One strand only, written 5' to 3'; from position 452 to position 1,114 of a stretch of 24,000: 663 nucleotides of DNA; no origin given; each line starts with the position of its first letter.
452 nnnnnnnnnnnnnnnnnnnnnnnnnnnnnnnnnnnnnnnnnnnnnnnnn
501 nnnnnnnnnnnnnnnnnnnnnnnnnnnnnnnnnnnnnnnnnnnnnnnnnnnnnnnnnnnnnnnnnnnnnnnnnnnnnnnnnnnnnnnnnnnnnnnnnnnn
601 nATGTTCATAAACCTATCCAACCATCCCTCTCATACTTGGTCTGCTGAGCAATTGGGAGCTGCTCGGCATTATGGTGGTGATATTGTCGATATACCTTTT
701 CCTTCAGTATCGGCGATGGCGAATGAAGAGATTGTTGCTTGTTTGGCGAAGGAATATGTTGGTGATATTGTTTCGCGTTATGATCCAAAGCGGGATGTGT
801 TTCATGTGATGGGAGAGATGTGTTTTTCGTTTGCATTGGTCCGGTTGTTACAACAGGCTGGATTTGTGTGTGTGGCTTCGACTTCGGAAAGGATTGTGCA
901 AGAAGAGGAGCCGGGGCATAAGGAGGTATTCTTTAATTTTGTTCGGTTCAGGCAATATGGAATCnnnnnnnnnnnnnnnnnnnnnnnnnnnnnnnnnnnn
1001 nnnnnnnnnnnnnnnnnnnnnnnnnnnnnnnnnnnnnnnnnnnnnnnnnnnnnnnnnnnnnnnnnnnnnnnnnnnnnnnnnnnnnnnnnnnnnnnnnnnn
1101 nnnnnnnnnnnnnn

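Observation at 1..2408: AT-rich, overlap-coupled trio: Csx1-type HEPN RNase + Csx20-like mini-protein + RecD/Dda-like SF1B helicase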

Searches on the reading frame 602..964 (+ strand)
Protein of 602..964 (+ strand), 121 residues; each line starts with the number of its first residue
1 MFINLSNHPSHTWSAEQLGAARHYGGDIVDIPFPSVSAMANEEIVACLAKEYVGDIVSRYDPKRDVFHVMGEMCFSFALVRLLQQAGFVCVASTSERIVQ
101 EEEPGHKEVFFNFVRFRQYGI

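Call 4: search_protein_families(library=pfam, proteins=[window:602-964:+], max_evalue=0.1)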
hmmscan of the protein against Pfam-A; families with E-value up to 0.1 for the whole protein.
window:602-964:+ (121 aa): 0 families

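Call 5: search_protein_families(library=ncbifam, proteins=[window:602-964:+], max_evalue=0.1)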
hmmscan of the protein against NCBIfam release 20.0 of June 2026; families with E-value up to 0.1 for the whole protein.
window:602-964:+ (121 aa): 1 family
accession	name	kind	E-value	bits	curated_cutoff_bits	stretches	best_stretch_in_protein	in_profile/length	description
NF040559.1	CAS_Csx20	equivalog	2.5e-07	31.1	70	1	53-119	54-124/124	CRISPR-associated protein Csx20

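Call 6: search_protein_families(library=padloc, proteins=[window:602-964:+], max_evalue=0.1)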
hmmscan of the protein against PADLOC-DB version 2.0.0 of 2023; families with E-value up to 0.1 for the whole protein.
window:602-964:+ (121 aa): 5 families
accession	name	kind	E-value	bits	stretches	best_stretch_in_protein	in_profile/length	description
PDLC01397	Csx20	-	6.4e-41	137.6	1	1-119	1-114/114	"CAS-I,CAS-III; associated"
PDLC01843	CARF2--CARF_HEPN_CSX20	-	4.6e-24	83.2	1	2-119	393-498/498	-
PDLC01038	Csx15/20/peptidase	-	4.6e-14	50.8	1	1-119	2-118/118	peptidase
PDLC01384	Csx20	-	6.1e-09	34.3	1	51-120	55-127/128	"CAS-I,CAS-III; associated"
PDLC01659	Csx20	-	3.7e-05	22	1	53-119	57-126/128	"CAS-I,CAS-III; associated"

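Call 7: find_encoding_contigs(protein=window:602-964:+, flank=10000, max_places=10)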
Protein window:602-964:+ (121 aa): 23 contigs read that carry it; 10 places shown.
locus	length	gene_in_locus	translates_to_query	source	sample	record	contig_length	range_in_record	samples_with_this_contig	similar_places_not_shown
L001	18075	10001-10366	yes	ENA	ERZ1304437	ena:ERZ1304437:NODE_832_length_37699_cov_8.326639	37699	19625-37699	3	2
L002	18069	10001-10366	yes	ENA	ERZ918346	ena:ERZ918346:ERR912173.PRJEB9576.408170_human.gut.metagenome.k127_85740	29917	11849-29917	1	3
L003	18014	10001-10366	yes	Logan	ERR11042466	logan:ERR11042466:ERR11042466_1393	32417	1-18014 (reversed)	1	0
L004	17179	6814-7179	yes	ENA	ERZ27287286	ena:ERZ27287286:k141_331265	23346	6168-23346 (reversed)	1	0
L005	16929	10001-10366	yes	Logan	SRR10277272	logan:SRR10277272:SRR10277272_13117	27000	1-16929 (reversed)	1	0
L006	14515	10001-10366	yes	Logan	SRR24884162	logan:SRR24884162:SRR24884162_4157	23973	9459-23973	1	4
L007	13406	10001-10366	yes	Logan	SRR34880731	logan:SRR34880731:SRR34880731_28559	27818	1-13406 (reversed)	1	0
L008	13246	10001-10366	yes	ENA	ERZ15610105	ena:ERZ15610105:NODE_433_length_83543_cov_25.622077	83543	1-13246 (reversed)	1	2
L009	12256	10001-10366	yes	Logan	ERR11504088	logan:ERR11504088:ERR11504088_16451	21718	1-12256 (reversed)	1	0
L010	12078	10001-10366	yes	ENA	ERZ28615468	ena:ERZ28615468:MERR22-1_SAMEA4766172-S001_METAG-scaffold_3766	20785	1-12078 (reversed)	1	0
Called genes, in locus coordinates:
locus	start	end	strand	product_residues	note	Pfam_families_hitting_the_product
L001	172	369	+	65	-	-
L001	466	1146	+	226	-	PF17955:Cas6b_N, PF17262:Cas6b_C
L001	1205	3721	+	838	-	PF18211:Csm1_B, PF22335:Cas10-Cmr2_palm2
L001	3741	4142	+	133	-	PF03750:Csm2_III-A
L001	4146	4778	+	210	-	PF03787:RAMPs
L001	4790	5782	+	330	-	PF17953:Csm4_C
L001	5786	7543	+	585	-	PF03787:RAMPs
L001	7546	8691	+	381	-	PF19810:HFX_2341_N (weak), PF23400:CARF_Card1 (faint), PF09002:Card1_endonuc (weak)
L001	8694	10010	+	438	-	-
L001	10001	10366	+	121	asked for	PF27247:MJ1673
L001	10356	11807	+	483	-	PF05970:PIF1, PF13604:AAA_30, PF13245:AAA_19, PF01443:Viral_helicase1 (faint), PF13538:UvrD_C_2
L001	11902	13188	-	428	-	PF13657:Couple_hipA, PF07804:HipA_C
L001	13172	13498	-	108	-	PF13560:HTH_31, PF01381:HTH_3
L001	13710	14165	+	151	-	PF19555:DUF6078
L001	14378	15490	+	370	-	PF01757:Acyl_transf_3 (faint)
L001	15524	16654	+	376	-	-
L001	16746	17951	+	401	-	PF03315:SDH_beta, PF03313:SDH_alpha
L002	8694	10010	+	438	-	-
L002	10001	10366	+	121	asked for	PF27247:MJ1673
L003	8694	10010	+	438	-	-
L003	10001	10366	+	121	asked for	PF27247:MJ1673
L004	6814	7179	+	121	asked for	PF27247:MJ1673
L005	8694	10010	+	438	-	-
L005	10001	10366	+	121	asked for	PF27247:MJ1673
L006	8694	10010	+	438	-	-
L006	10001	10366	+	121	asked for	PF27247:MJ1673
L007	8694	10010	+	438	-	-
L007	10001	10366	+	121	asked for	PF27247:MJ1673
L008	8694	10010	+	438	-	-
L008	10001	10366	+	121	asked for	PF27247:MJ1673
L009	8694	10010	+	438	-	-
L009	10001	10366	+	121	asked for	PF27247:MJ1673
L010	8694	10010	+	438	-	-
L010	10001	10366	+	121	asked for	PF27247:MJ1673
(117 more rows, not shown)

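Call 36: find_homologous_proteins(query=L001:466-1143:+, max_evalue=1e-20)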
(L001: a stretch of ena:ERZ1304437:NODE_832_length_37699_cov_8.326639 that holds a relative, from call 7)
Query L001:466-1143:+ (226 aa): 1517 proteins with E <= 1e-20 among 1647 candidates; the best 120 are listed.
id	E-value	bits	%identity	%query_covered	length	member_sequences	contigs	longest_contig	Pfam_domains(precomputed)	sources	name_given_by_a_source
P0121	1.4e-149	514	100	100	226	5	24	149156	PF17955.7,PF17262.8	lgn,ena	-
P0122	5.9e-116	404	78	100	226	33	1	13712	PF17955.7,PF17262.8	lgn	-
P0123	8.6e-116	403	79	98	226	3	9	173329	PF17955.7,PF17262.8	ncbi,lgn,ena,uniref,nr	ncbi:CRISPR-associated endonuclease Cas6 [uncultured Parabacteroides sp.]|uniref:CRISPR-associated e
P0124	3.4e-115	402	77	100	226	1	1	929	PF17955.7,PF17262.8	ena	-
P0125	3.5e-114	398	76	100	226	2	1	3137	PF17955.7,PF17262.8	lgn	-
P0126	7.7e-114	397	77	100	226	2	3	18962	PF17955.7,PF17262.8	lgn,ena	-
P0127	2.0e-113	396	78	98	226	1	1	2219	PF17955.7,PF17262.8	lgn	-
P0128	3.0e-111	389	76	97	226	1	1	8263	PF17955.7,PF17262.8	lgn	-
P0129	3.6e-110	385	74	98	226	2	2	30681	PF17955.7,PF17262.8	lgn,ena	-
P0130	2.1e-109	383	74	98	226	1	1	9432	PF17955.7,PF17262.8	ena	-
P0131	2.6e-109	382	74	98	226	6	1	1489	PF17955.7,PF17262.8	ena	-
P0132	5.4e-109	381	75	98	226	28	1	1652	PF17955.7,PF17262.8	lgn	-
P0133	2.4e-108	379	70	100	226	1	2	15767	PF17955.7,PF17262.8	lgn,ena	-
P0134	1.4e-106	373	74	97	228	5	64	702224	PF17955.7,PF17262.8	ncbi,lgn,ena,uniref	ncbi:CRISPR-associated endonuclease Cas6 [Parabacteroides sp.]|uniref:CRISPR-associated endonuclease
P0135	1.5e-106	373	73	96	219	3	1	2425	PF17955.7,PF17262.8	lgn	-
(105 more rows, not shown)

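Call 37: find_encoding_contigs(protein=P0121, flank=10000, max_places=4)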
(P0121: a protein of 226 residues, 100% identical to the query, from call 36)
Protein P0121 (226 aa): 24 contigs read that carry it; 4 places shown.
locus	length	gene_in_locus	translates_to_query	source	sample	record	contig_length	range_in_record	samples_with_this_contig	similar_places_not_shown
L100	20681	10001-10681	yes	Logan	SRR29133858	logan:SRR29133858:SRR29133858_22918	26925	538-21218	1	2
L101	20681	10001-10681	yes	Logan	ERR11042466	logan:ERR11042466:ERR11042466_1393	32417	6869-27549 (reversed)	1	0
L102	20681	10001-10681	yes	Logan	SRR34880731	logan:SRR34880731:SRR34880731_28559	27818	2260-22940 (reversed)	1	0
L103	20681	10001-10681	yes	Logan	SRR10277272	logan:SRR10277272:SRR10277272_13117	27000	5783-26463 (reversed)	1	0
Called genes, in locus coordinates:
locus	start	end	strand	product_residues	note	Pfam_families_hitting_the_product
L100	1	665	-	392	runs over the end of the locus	PF01321:Creatinase_N, PF00557:Peptidase_M24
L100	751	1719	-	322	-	PF05569:Peptidase_M56 (faint), PF01435:Peptidase_M48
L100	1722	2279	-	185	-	PF04011:LemA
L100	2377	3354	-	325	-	PF00149:Metallophos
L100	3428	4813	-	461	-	PF00083:Sugar_tr (weak), PF07690:MFS_1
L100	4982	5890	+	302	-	PF12833:HTH_18, PF00165:HTH_AraC (weak)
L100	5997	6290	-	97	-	-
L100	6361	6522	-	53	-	-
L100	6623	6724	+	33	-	-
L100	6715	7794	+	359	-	PF01867:Cas_Cas1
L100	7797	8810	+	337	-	PF08800:BT4734-like_N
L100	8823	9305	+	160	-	PF09827:CRISPR_Cas2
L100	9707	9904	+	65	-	-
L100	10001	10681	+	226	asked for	PF17955:Cas6b_N, PF17262:Cas6b_C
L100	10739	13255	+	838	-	PF18211:Csm1_B, PF22335:Cas10-Cmr2_palm2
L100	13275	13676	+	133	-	PF03750:Csm2_III-A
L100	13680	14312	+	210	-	PF03787:RAMPs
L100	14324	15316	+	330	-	PF17953:Csm4_C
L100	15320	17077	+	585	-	PF03787:RAMPs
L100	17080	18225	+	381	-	PF19810:HFX_2341_N (weak), PF23400:CARF_Card1 (faint), PF09002:Card1_endonuc (weak)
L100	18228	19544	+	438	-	-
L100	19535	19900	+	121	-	PF27247:MJ1673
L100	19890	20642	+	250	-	PF05970:PIF1, PF13604:AAA_30, PF13245:AAA_19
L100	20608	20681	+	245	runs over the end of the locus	PF01443:Viral_helicase1 (faint), PF13538:UvrD_C_2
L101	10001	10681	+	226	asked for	PF17955:Cas6b_N, PF17262:Cas6b_C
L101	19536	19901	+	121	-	PF27247:MJ1673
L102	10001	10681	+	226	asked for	PF17955:Cas6b_N, PF17262:Cas6b_C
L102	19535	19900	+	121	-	PF27247:MJ1673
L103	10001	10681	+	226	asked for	PF17955:Cas6b_N, PF17262:Cas6b_C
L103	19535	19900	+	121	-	PF27247:MJ1673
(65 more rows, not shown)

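Call 49: search_solved_structures(query=window:602-964:+, max_evalue=1)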
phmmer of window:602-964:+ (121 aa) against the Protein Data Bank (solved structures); distinct sequences matched with E-value up to 1: 6.
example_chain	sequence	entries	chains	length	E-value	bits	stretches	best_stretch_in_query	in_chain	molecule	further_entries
8pjt_A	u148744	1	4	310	9e-06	29.2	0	57-73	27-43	SAKe6DEref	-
8pjv_A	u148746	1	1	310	1e-05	29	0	57-73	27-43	SAKe6DR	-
8pjw_A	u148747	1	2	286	0.0038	20.7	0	57-75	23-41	SAKe6FE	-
8pju_A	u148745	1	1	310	0.0063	20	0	56-74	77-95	SAKe6DEtal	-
8pjz_A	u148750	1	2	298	0.0082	19.6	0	57-73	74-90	SAKe6EEtal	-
4nc6_A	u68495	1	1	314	0.84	13.2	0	25-105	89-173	Rab GTPase-activating protein 1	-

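Call 50: search_solved_structures(query=L001:8694-10007:+, max_evalue=0.01)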
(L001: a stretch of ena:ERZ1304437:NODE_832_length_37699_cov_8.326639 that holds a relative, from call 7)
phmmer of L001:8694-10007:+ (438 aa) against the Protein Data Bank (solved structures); distinct sequences matched with E-value up to 0.01: 0.

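Call 51: find_homologous_proteins(query=window:602-964:+, max_evalue=0.00001)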
Query window:602-964:+ (121 aa): 113 proteins with E <= 0.00001 among 116 candidates.
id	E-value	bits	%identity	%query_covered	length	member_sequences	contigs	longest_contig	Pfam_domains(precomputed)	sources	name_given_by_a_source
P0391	2.9e-75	268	99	100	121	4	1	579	PF27247.1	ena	-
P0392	4.6e-60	219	82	100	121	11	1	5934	PF27247.1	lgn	-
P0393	6.6e-60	218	82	100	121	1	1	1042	PF27247.1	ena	-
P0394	1.2e-59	218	81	100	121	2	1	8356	PF27247.1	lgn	-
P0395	4.1e-59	216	79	99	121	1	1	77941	PF27247.1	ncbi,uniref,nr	ncbi:hypothetical protein [Parabacteroides sp. ZJ-118]|uniref:hypothetical protein n=1 Tax=Parabacte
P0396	3.3e-58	213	79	100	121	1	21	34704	PF27247.1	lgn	-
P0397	1.3e-57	211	79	100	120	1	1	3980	PF27247.1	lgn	-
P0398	8.6e-57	208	77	100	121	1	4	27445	PF27247.1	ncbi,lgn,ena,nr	ncbi:MAG: CRISPR-associated protein [Parabacteroides sp.]|nr:CRISPR-associated protein [Parabacteroi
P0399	1.4e-56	208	78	99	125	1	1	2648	PF27247.1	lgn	-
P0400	3.9e-56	206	76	98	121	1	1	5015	PF27247.1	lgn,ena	-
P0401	1.8e-55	204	77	100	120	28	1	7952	PF27247.1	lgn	-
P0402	6.6e-55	202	76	100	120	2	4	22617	PF27247.1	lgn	-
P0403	5.9e-54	199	74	100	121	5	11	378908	PF27247.1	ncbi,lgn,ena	-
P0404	3.9e-52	193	72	100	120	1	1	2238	PF27247.1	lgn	-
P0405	7.5e-52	192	73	99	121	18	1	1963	PF27247.1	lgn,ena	-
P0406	1.1e-49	185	71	100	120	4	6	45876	PF27247.1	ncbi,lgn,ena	-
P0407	1.2e-49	185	69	99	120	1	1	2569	PF27247.1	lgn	-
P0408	3.1e-49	184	69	99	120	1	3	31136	PF27247.1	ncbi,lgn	ncbi:CRISPR-associated protein [Parabacteroides sp.]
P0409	3.7e-49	184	75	100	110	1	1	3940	PF27247.1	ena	-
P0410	9.4e-48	179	68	99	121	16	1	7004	PF27247.1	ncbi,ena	-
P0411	1.1e-47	179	71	99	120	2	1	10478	PF27247.1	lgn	-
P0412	2.5e-47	178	68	99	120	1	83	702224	PF27247.1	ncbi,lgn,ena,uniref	ncbi:CRISPR-associated protein [Parabacteroides sp.]|uniref:CRISPR-associated protein n=1 Tax=Paraba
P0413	9.9e-46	173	66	100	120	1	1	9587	PF27247.1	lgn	-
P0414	5.4e-44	167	65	98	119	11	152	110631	PF27247.1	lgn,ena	-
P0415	1.2e-42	163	63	98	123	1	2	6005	PF27247.1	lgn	-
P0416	2.9e-42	162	63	99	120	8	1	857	PF27247.1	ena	-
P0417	8.6e-42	160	61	98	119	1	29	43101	PF27247.1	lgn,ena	-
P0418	9.8e-41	157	63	98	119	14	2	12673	PF27247.1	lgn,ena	-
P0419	9.9e-41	157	59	98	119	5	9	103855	PF27247.1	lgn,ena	-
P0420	1.0e-40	157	61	98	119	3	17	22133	PF27247.1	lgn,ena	-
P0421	4.4e-40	154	60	98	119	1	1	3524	PF27247.1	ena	-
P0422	4.4e-39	151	59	98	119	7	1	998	PF27247.1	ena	-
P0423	5.1e-39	151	57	100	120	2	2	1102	PF27247.1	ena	-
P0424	1.7e-38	149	60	98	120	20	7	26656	PF27247.1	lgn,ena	-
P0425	1.6e-37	146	81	69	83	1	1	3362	PF27247.1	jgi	-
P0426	1.7e-37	146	56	99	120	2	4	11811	PF27247.1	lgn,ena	-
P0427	1.6e-36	143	55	100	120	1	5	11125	PF27247.1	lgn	-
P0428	3.0e-36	142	58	98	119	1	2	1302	PF27247.1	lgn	-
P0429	8.6e-36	141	59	98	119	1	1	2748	PF27247.1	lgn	-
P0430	9.7e-36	140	58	98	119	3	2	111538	PF27247.1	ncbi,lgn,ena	-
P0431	1.1e-34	137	55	98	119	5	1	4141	PF27247.1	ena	-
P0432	1.1e-34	137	59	92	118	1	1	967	PF27247.1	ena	-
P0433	6.3e-32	128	69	74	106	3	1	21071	PF27247.1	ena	-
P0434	4.7e-30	122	55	98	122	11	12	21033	PF27247.1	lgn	-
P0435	6.2e-30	122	50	98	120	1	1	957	PF27247.1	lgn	-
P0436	8.9e-30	121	55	98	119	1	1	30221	PF27247.1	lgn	-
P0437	1.0e-29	121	52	98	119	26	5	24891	PF27247.1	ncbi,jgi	jgi:hypothetical protein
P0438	1.8e-29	120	52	100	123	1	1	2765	PF27247.1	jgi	jgi:hypothetical protein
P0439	5.7e-29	119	54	98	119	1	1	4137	PF27247.1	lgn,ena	-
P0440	7.9e-29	118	51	98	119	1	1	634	PF27247.1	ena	-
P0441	9.5e-29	118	51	98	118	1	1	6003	PF27247.1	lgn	-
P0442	2.2e-28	117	52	98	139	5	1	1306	PF27247.1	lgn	-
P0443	2.8e-28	116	52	98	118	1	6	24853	PF27247.1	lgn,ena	-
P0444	8.6e-28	115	50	98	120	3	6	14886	PF27247.1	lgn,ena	-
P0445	9.0e-28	115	51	98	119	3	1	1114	PF27247.1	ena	-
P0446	1.1e-27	115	49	98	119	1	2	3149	PF27247.1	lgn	-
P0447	1.5e-26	111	47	98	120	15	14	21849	PF27247.1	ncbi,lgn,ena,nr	ncbi:MAG: CRISPR-associated protein [Bacteroidales bacterium]|nr:CRISPR-associated protein [Bacteroi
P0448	4.8e-26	109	54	99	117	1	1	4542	PF27247.1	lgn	-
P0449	4.3e-25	106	46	98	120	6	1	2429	PF27247.1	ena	-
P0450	6.1e-25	106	50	98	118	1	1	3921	PF27247.1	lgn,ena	-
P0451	1.4e-24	104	51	98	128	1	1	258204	PF27247.1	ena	-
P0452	4.7e-24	103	47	98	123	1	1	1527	PF27247.1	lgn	-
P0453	5.0e-24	103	49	98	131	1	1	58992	PF27247.1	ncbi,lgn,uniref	ncbi:CRISPR-associated protein [Mangrovibacterium sp.]|uniref:CRISPR-associated protein n=1 Tax=Mang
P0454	6.5e-24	102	46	100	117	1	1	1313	PF27247.1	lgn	-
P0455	1.2e-23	102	49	98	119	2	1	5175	PF27247.1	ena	-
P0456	1.5e-23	101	47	98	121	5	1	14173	PF27247.1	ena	-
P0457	1.8e-23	101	45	90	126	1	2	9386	PF27247.1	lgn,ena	-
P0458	1.9e-23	101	50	98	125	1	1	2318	PF27247.1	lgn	-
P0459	2.2e-23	101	48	98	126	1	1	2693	PF27247.1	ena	-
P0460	6.9e-23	99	50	98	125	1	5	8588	PF27247.1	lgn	-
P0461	6.9e-23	99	51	98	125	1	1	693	PF27247.1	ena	-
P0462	1.2e-22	98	47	98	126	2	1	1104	PF27247.1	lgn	-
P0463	1.3e-22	98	50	98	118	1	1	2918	PF27247.1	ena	-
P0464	1.8e-22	98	49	98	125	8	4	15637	PF27247.1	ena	-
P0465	2.5e-22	97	49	100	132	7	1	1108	PF27247.1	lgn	-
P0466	2.6e-22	97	49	98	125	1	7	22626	PF27247.1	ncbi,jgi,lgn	jgi:hypothetical protein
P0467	2.6e-22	97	48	100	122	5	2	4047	PF27247.1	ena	-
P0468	3.0e-22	97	45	98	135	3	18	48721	PF27247.1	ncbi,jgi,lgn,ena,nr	ncbi:MAG: hypothetical protein JNM36_04730 [Chitinophagales bacterium]|nr:hypothetical protein [Chit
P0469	3.5e-22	97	50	98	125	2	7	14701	PF27247.1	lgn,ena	-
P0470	3.6e-22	97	44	98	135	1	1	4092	PF27247.1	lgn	-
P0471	4.9e-22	96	46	98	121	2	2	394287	PF27247.1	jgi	-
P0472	5.0e-22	96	46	98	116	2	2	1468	PF27247.1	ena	-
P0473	1.6e-21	95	45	98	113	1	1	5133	PF27247.1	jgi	-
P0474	3.2e-21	94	46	98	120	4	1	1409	PF27247.1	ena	-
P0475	3.5e-21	93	48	98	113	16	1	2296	PF27247.1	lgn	-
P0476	3.7e-21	93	46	98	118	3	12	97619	PF27247.1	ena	-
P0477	4.6e-21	93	47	98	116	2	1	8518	PF27247.1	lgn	-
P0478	5.1e-21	93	47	98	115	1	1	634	PF27247.1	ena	-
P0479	6.1e-21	93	50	98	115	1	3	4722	PF27247.1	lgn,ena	-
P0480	8.3e-21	92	50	98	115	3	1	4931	PF27247.1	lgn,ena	-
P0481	1.2e-20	92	46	98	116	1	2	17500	PF27247.1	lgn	-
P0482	1.6e-20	91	45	100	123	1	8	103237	PF27247.1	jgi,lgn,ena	jgi:hypothetical protein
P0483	1.6e-20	91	50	98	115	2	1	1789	PF27247.1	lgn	-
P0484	1.7e-20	91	47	98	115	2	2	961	PF27247.1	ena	-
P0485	2.9e-20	91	45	99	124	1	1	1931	PF27247.1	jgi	jgi:ABC-type Fe3+-hydroxamate transport system substrate-binding protein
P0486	4.1e-20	90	46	98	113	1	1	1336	PF27247.1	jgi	jgi:hypothetical protein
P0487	5.1e-20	90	47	98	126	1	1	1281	PF27247.1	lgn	-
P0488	5.5e-20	90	48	98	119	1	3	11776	PF27247.1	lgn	-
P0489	1.0e-19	89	48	98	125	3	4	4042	PF27247.1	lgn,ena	-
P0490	1.3e-19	88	46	98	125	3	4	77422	PF27247.1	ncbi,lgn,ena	-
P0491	2.3e-19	88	42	98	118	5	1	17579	PF27247.1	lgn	-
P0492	2.8e-19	87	49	74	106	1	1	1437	PF27247.1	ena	-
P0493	1.9e-18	85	43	98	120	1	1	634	PF27247.1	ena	-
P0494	3.8e-18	84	47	98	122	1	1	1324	PF27247.1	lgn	-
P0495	7.3e-18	83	43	98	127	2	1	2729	PF27247.1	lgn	-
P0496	1.4e-16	79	41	98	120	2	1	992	PF27247.1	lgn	-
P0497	6.6e-16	76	56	62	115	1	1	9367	PF27247.1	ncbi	-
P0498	1.4e-15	75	41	98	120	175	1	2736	PF27247.1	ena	-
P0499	2.6e-13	68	37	98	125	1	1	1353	PF27247.1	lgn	-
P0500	8.1e-13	67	51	69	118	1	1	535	PF27247.1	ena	-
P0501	2.5e-10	58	35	100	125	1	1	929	PF27247.1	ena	-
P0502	1.3e-9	56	39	98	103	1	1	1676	PF27247.1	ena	-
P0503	3.1e-9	55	36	98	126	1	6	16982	PF27247.1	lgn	-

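Call 56: search_protein_families(library=pfam, proteins=[L001:8694-10007:+, L001:7546-8688:+, L001:5786-7540:+, L100:7797-8807:+], max_evalue=0.01)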
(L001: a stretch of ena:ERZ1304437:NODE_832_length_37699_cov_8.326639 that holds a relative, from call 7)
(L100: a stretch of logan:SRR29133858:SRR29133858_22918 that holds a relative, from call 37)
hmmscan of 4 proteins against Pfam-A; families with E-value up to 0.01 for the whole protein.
L001:8694-10007:+ (438 aa): 0 families

L001:7546-8688:+ (381 aa): 5 families
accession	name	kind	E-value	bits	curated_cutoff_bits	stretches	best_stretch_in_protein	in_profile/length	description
PF09002.17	Card1_endonuc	-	1.9e-07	31.2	26.4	1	246-347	8-115/136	Card1-like, endonuclease domain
PF19810.5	HFX_2341_N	-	4e-07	30.9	30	1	4-90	2-95/120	HFX_2341-like, N-terminal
PF23400.1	CARF_Card1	-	1.7e-05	25.3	24.6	1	4-115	1-123/146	Card1 CARF domain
PF08378.17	NERD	-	0.0013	19.6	22.1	1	251-303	5-57/111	Nuclease-related domain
PF22662.2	Csa3_N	-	0.0034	17.8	27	0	25-91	26-99/120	Csa3 CRISPR-associated Rossmann-like domain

L001:5786-7540:+ (585 aa): 2 families
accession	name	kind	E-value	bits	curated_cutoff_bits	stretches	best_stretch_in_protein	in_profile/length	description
PF03787.20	RAMPs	-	3.5e-12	47.7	22.1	1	11-214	1-145/189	RAMP superfamily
PF00078.32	RVT_1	-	0.0086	16.2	29.6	0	248-326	8-89/205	Reverse transcriptase (RNA-dependent DNA polymerase)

L100:7797-8807:+ (337 aa): 1 family
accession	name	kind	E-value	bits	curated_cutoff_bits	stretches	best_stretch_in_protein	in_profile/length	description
PF08800.15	BT4734-like_N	-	1.4e-18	67.8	22.4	1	55-180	2-134/134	BT4734-like, N-terminal domain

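Call 61: predict_structure(alignment_id=A2)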
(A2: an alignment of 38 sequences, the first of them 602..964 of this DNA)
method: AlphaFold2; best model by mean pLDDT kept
length: 121 residues; sequences in the alignment: 38
mean_pLDDT: 96.1   pTM: 0.86
mean pLDDT of the five models: 96.1, 95.6, 95.4, 95.1, 94.9
residues with pLDDT >= 90: 116; 70-90: 5; 50-70: 0; < 50: 0
segments of 3 or more residues with pLDDT < 50: none
pLDDT, mean of each block of 10 residues (from residue 1): 96 97 93 96 98 98 97 98 98 96 92 96 78
secondary structure, 60 per line:
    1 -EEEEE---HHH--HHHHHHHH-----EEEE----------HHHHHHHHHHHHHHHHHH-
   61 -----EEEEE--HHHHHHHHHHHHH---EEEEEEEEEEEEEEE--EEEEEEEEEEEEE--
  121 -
elements in order: E2-6 H15-22 E28-31 H42-59 E66-70 H73-85 E89-103 E106-118
